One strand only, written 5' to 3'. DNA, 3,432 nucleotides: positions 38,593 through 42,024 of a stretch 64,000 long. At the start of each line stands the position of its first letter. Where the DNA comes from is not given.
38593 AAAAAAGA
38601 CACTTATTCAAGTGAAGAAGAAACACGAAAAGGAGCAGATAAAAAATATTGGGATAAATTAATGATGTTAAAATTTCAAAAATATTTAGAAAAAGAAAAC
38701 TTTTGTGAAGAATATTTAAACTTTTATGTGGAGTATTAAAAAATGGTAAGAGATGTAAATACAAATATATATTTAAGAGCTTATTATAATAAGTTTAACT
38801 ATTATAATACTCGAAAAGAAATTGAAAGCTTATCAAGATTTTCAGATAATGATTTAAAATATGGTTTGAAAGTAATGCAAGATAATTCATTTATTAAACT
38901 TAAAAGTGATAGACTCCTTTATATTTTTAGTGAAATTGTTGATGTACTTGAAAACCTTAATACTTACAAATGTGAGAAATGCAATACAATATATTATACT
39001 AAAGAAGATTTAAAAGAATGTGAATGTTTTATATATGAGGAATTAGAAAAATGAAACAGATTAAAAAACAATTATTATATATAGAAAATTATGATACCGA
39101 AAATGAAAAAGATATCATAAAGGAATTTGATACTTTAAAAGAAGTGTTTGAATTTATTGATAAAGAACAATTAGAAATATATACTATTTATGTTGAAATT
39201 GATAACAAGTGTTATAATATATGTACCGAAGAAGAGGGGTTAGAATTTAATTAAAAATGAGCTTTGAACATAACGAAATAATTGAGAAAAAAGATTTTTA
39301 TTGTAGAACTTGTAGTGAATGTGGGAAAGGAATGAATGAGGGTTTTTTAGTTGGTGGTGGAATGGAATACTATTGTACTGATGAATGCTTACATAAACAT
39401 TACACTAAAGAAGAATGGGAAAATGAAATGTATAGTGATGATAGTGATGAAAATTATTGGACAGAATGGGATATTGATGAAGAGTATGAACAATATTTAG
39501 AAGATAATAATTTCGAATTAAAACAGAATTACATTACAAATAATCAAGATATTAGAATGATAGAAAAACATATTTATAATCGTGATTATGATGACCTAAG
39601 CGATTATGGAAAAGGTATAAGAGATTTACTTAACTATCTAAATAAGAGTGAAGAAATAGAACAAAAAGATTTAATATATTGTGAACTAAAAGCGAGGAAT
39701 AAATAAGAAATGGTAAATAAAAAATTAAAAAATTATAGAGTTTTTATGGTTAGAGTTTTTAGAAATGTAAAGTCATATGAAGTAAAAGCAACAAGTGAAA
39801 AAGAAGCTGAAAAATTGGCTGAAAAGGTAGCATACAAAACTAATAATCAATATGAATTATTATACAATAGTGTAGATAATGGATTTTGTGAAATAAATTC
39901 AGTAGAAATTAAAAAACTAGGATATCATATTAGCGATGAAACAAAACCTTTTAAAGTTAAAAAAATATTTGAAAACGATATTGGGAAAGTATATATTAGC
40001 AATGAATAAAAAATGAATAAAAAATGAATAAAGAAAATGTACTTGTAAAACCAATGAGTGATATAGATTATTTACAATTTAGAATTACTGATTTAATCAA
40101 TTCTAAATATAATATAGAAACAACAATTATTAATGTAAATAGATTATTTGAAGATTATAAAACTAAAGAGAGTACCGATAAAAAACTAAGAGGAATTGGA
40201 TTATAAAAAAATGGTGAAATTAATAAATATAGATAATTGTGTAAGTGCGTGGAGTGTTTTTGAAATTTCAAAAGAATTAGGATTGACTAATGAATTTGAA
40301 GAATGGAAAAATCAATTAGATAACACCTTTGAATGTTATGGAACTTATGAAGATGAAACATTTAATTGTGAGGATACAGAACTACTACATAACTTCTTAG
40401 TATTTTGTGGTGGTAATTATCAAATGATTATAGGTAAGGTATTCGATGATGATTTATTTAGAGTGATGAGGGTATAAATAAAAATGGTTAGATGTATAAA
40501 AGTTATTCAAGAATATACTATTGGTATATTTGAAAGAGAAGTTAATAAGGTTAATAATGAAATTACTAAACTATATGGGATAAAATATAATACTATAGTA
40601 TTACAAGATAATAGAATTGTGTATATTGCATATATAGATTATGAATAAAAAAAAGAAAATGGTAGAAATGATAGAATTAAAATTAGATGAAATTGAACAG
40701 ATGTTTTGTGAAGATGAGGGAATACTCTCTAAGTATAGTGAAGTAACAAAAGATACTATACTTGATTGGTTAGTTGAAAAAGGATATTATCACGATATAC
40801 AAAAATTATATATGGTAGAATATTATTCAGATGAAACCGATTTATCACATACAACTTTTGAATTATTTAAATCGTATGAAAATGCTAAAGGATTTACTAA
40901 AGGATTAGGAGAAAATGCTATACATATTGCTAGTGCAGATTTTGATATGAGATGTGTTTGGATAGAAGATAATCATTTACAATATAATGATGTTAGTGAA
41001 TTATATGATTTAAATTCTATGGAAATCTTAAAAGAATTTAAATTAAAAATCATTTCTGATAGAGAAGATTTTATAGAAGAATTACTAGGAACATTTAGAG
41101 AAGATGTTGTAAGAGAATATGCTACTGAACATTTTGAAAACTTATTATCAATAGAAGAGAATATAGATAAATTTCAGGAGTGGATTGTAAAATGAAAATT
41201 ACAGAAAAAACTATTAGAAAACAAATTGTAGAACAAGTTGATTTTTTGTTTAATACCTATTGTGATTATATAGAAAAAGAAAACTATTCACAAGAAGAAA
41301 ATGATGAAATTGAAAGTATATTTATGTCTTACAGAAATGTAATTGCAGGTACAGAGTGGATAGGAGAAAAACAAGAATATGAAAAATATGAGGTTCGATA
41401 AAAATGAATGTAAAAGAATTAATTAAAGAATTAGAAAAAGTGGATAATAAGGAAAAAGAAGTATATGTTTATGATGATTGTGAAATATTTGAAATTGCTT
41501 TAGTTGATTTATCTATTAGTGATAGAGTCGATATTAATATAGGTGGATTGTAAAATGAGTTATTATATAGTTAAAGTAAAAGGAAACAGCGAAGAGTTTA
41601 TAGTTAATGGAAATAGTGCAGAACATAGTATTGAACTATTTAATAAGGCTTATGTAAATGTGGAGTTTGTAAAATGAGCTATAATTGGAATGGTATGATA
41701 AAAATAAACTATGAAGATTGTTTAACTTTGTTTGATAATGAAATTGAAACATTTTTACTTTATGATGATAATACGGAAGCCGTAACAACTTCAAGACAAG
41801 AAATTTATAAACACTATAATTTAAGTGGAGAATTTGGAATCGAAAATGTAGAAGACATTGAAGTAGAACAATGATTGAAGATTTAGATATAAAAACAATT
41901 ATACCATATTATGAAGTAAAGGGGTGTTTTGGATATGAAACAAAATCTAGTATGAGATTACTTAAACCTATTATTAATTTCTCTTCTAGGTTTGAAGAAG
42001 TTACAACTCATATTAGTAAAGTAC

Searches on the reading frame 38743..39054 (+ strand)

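Call 28: search_protein_families(library=pfam, proteins=[window:38743-39054:+], max_evalue=0.05)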
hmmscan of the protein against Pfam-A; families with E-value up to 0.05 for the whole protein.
window:38743-39054:+ (103 aa): 1 family
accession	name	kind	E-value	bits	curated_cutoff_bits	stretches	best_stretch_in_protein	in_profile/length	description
PF18101.7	Pan3_PK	-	0.0047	17.3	25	1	16-102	44-128/138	Pan3 Pseudokinase domain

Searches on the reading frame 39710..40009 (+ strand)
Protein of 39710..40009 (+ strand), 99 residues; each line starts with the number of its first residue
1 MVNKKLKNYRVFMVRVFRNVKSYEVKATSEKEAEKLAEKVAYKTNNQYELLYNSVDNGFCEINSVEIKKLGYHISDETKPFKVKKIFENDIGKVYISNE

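Call 74: search_protein_families(library=pfam, proteins=[window:39710-40009:+], max_evalue=0.05)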
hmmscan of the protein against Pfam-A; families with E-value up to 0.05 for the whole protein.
window:39710-40009:+ (99 aa): 1 family
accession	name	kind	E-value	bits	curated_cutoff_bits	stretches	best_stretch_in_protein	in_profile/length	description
PF07410.16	Phage_Gp111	-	0.019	16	27.1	1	3-67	48-116/117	Streptococcus thermophilus bacteriophage Gp111 protein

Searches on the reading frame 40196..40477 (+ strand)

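Call 74: search_protein_families(library=pfam, proteins=[window:40196-40477:+], max_evalue=0.05)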
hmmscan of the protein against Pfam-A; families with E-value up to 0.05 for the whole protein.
window:40196-40477:+ (93 aa): 1 family
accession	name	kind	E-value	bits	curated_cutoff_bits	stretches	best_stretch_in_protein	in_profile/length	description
PF01682.24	DB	-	0.021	15.6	25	1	13-74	9-70/97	DB module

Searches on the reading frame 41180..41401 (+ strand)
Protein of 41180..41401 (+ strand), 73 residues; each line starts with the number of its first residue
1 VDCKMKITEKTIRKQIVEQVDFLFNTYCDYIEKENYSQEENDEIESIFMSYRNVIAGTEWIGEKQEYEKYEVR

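Call 74: search_protein_families(library=pfam, proteins=[window:41180-41401:+], max_evalue=0.05)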
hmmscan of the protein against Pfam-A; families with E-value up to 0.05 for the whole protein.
window:41180-41401:+ (73 aa): 2 families
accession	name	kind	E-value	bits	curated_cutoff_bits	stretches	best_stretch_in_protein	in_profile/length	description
PF25451.1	SCP2_Rv3818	-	0.04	14.6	28.2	1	6-54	39-87/119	Rv3818-like, SCP2-like domain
PF10782.14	zf-C2HCIx2C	-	0.042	14.2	19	0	13-29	3-19/58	Zinc-finger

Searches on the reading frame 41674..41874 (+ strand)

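Call 97: search_protein_families(library=pfam, proteins=[window:41674-41874:+], max_evalue=0.05)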
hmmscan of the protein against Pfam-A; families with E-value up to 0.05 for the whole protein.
window:41674-41874:+ (66 aa): 1 family
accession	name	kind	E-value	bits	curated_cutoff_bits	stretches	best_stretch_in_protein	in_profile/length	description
PF18869.6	HEPN_RnaseLS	-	0.032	15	29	1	6-43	40-77/124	RnaseLS-like HEPN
